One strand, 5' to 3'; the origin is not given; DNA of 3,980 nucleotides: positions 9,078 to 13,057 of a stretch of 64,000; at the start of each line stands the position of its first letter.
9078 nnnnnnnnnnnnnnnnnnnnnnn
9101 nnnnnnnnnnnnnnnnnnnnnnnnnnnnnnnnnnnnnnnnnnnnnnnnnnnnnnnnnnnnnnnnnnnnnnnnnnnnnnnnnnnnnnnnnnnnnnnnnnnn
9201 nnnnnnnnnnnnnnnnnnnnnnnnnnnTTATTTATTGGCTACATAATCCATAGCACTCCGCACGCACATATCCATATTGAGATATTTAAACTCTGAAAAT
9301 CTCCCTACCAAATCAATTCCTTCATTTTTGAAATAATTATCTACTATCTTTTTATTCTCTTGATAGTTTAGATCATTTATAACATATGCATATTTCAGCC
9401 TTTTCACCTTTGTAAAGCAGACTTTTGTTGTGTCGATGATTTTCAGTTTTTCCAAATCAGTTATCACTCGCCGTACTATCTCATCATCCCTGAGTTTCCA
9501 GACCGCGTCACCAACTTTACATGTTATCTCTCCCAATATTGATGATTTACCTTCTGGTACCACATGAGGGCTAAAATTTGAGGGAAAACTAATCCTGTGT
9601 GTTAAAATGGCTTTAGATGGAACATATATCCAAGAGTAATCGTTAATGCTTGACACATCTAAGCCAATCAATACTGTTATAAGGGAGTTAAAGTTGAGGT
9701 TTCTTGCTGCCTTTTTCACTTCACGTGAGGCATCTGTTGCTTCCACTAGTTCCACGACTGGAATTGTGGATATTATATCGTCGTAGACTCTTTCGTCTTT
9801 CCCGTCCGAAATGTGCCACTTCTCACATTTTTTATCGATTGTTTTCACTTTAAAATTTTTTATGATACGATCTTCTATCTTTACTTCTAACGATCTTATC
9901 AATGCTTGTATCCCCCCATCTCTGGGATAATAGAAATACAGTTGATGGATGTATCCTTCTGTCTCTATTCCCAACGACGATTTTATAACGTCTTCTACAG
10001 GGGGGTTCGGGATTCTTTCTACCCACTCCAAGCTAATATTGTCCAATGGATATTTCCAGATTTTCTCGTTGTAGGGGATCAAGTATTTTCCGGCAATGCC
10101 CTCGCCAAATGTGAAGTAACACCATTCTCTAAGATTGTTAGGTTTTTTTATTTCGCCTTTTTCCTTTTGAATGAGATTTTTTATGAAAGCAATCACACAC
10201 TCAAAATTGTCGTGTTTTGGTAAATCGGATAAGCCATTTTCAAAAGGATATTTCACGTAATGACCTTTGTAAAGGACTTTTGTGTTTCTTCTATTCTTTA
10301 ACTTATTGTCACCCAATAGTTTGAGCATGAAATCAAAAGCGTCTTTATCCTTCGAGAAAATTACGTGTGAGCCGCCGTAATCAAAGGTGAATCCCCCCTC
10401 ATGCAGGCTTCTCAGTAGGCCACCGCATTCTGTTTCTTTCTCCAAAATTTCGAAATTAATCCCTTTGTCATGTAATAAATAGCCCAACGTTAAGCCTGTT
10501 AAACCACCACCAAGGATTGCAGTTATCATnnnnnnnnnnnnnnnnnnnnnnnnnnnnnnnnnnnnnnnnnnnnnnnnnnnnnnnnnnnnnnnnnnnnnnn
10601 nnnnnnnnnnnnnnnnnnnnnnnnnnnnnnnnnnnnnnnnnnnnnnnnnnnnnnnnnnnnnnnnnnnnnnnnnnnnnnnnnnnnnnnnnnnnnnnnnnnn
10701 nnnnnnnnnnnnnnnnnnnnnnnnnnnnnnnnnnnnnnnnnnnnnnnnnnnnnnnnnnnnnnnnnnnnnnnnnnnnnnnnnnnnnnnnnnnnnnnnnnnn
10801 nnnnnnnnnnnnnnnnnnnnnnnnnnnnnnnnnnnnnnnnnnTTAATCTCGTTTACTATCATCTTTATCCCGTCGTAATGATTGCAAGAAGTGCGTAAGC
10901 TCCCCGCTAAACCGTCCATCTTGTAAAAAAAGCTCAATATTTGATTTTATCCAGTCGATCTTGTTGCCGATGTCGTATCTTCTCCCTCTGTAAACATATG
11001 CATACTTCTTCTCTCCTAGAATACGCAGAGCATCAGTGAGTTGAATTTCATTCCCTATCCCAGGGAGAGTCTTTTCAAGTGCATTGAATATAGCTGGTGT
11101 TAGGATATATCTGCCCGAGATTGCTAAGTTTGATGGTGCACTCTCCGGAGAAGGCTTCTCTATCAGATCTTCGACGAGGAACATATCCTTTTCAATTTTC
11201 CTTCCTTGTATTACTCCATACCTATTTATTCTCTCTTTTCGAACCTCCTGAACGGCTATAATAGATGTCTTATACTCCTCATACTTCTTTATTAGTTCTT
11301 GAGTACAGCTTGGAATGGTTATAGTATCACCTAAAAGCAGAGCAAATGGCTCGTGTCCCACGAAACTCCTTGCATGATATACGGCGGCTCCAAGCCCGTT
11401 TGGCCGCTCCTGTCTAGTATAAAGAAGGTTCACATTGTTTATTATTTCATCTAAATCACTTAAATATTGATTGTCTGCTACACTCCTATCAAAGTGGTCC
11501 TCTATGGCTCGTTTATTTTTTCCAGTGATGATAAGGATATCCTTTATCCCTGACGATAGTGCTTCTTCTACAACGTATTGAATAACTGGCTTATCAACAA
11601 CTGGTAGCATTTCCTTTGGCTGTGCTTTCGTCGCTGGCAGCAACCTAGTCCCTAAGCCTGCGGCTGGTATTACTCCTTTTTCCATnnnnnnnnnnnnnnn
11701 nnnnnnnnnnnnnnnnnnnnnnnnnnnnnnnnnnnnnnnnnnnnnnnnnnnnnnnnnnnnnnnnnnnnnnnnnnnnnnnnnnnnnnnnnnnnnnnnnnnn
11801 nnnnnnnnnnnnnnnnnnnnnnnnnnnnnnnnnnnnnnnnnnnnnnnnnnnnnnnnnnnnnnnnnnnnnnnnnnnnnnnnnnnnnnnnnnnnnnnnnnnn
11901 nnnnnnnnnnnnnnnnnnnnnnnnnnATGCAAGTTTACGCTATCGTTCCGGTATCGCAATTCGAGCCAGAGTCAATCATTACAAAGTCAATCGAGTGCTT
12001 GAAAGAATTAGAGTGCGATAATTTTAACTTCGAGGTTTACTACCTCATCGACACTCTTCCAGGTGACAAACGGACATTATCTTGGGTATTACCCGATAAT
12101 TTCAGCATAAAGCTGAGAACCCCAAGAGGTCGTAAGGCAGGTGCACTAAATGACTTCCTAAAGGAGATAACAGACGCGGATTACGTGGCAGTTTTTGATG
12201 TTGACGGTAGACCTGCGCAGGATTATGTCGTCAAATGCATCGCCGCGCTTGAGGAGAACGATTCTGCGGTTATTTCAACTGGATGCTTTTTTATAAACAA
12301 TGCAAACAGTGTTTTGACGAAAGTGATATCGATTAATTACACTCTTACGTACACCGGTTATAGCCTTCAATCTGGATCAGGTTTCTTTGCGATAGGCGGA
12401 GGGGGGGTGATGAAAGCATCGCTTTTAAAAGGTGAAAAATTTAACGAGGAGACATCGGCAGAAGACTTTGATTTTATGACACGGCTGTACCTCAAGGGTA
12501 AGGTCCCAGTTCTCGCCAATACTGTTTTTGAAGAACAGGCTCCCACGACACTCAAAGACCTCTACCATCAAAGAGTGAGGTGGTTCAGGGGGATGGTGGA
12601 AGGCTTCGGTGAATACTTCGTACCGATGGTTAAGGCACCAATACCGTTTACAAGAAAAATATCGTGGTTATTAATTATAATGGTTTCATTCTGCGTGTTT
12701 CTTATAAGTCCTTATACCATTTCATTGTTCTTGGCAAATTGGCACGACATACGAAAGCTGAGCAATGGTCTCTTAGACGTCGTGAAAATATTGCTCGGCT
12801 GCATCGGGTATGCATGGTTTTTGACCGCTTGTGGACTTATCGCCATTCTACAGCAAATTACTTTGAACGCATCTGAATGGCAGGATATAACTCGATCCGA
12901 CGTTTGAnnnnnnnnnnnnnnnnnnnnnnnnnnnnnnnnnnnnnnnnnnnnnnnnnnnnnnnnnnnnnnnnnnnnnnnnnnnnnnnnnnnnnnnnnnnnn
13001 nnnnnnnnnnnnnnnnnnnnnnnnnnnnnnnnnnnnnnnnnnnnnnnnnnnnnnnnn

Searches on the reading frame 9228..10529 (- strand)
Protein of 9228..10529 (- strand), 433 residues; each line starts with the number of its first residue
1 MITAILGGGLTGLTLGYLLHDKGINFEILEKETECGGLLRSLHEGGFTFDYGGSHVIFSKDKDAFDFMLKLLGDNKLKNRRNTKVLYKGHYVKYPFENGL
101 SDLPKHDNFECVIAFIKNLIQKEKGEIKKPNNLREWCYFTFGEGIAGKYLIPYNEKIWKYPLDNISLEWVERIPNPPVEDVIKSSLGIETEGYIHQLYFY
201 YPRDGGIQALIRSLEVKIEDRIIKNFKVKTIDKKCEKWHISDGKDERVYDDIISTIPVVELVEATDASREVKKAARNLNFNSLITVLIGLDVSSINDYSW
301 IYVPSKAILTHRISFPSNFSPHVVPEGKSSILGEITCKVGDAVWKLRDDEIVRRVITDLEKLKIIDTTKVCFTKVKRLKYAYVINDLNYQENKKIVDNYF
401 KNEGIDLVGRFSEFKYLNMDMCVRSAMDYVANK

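Call 11: search_protein_families(library=pfam, proteins=[window:9228-10529:-])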
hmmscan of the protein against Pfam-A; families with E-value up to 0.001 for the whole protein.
window:9228-10529:- (433 aa): 2 families
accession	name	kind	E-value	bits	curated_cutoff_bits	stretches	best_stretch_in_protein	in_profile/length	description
PF01593.30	Amino_oxidase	-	2.9e-17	63.5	19.8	1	10-362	1-364/443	Flavin containing amine oxidoreductase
PF13450.12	NAD_binding_8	-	7.4e-12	45.8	21.9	1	5-68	1-65/68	NAD(P)-binding Rossmann-like domain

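Call 41: search_protein_families(library=ncbifam, proteins=[window:9228-10529:-], max_evalue=0.00001)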
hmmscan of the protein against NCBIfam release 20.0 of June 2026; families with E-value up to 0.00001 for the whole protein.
window:9228-10529:- (433 aa): 17 families
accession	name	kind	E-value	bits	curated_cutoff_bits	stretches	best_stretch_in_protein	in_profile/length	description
NF005548.0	PRK07208.1-4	equivalog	2.6e-66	224.2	389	1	3-431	6-448/488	hypothetical protein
NF005547.0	PRK07208.1-3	equivalog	5.1e-57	193.6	380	1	4-431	8-439/465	hypothetical protein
NF005545.0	PRK07208.1-1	equivalog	1.6e-55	188.5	451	1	3-432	10-460/504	hypothetical protein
NF005546.0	PRK07208.1-2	equivalog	8.1e-34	117.1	418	1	77-431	112-500/527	hypothetical protein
NF005560.0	PRK07233.1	equivalog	1.5e-22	80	252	2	204-415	195-408/435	hypothetical protein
NF005549.0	PRK07208.1-5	equivalog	1.7e-20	73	587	1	294-432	369-510/534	hypothetical protein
NF008845.0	PRK11883.1-5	equivalog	1.3e-16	60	560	1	205-423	229-451/468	protoporphyrinogen oxidase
TIGR00031.1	UDP-GALP_mutase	equivalog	4.4e-11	42.4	303.75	1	5-174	6-176/378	UDP-galactopyranose mutase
NF008841.0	PRK11883.1-1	equivalog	7e-11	41.7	517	0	204-377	219-394/453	protoporphyrinogen oxidase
TIGR00562.1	proto_IX_ox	equivalog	1.9e-09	36.6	97.85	0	4-80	6-82/470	protoporphyrinogen oxidase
TIGR02734.1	crtI_fam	subfamily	3.3e-09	36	238.1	1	4-57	2-55/504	phytoene desaturase family protein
TIGR03467.1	HpnE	equivalog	1.6e-08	34.3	283.05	1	4-90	2-90/430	hydroxysqualene dehydroxylase HpnE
NF058655.1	CrtID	equivalog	3.5e-08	32.7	640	1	4-56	2-54/478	bifunctional phytoene desaturase/3,4-desaturase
NF009081.0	PRK12416.1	equivalog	3.2e-07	29.6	702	0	205-293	223-312/466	protoporphyrinogen oxidase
NF008843.0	PRK11883.1-3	equivalog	2.3e-06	27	406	0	4-79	5-79/424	protoporphyrinogen oxidase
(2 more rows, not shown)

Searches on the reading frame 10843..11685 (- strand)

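Call 11: search_protein_families(library=pfam, proteins=[window:10843-11685:-])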
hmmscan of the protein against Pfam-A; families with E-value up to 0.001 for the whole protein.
window:10843-11685:- (280 aa): 2 families
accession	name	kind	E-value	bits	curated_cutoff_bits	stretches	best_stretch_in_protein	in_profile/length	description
PF00483.29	NTP_transferase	-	1.6e-32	113.5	21.2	1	3-247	1-237/245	Nucleotidyl transferase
PF12804.13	NTP_transf_3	-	1e-09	39.2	27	1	4-147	1-123/160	MobA-like NTP transferase domain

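Call 41: search_protein_families(library=ncbifam, proteins=[window:10843-11685:-], max_evalue=0.00001)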
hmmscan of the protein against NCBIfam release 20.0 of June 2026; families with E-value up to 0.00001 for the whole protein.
window:10843-11685:- (280 aa): 24 families
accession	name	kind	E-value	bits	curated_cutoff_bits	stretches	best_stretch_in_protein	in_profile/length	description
TIGR01099.1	galU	equivalog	2.5e-98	328.8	326.8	1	2-247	2-260/261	UTP--glucose-1-phosphate uridylyltransferase GalU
NF009928.0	PRK13389.1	equivalog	1.9e-59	201.3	548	1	2-269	9-296/302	UTP--glucose-1-phosphate uridylyltransferase GalU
NF007516.0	PRK10122.1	equivalog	1.5e-47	162.2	534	1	3-255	5-279/297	UTP--glucose-1-phosphate uridylyltransferase GalF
TIGR01105.1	galF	equivalog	4.1e-44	150.9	659.2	1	3-254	5-278/297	GalU regulator GalF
TIGR01208.1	rmlA_long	equivalog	2.3e-38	132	320.25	1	3-251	1-233/353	glucose-1-phosphate thymidylyltransferase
TIGR03992.1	Arch_glmU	subfamily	4.1e-35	121.4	292.1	1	3-251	2-226/393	bifunctional sugar-1-phosphate nucleotidylyltransferase/acetyltransferase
NF041313.1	UDPGP_AglF_Halo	equivalog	1.2e-31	110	400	1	3-244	2-226/234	UTP--glucose-1-phosphate uridylyltransferase AglF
TIGR01207.1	rmlA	equivalog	1.3e-23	83.6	360.65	1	3-220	1-200/286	glucose-1-phosphate thymidylyltransferase RfbA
NF041173.1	Sug_nt_acttase_Thmprot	equivalog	1.5e-22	80.1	600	1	3-252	2-228/405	bifunctional sugar-1-phosphate nucleotidylyltransferase/acetyltransferase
NF012024.0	PRK15480.1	equivalog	1.2e-21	77.1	588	1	2-237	4-222/292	glucose-1-phosphate thymidylyltransferase RfbA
NF045761.1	NAMPUrTaseMurU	equivalog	5.9e-12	45.9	250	1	3-133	2-119/226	N-acetylmuramate alpha-1-phosphate uridylyltransferase MurU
TIGR02623.1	G1P_cyt_trans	equivalog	3.2e-10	39.9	300.25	1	3-206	2-202/255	glucose-1-phosphate cytidylyltransferase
NF049965.1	GlMnHpPGnyltfHddC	equivalog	4.8e-10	39.4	300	1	4-204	3-176/221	D-glycero-D-manno-heptose 1-phosphate guanosyltransferase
TIGR01173.1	glmU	equivalog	7.9e-10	38.1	366.85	1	5-173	4-152/452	bifunctional UDP-N-acetylglucosamine diphosphorylase/glucosamine-1-phosphate N-acetyltransferase GlmU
TIGR02091.1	glgC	equivalog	5.3e-09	35.6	424.9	1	5-256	4-263/364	glucose-1-phosphate adenylyltransferase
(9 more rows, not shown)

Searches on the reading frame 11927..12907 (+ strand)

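Call 11: search_protein_families(library=pfam, proteins=[window:11927-12907:+])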
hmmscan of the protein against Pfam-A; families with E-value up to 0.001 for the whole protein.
window:11927-12907:+ (326 aa): 2 families
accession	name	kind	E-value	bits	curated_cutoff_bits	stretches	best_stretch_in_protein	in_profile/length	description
PF13632.12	Glyco_trans_2_3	-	3.7e-18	66.5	27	1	86-267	1-190/198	Glycosyl transferase family group 2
PF00535.33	Glycos_transf_2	-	1.3e-07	32.1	23.3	1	16-167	11-164/168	Glycosyl transferase family 2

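Call 41: search_protein_families(library=ncbifam, proteins=[window:11927-12907:+], max_evalue=0.00001)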
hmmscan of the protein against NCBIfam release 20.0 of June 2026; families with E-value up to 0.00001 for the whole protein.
window:11927-12907:+ (326 aa): 2 families
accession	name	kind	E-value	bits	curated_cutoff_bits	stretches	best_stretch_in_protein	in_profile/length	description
TIGR03111.1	glyc2_xrt_Gpos1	hypoth_equivalog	3.7e-10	39.2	363.95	1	70-252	119-315/439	TIGR03111 family XrtG-associated glycosyltransferase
TIGR03030.1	CelA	equivalog_domain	1.7e-08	33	699.1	1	70-263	216-421/714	UDP-forming cellulose synthase catalytic subunit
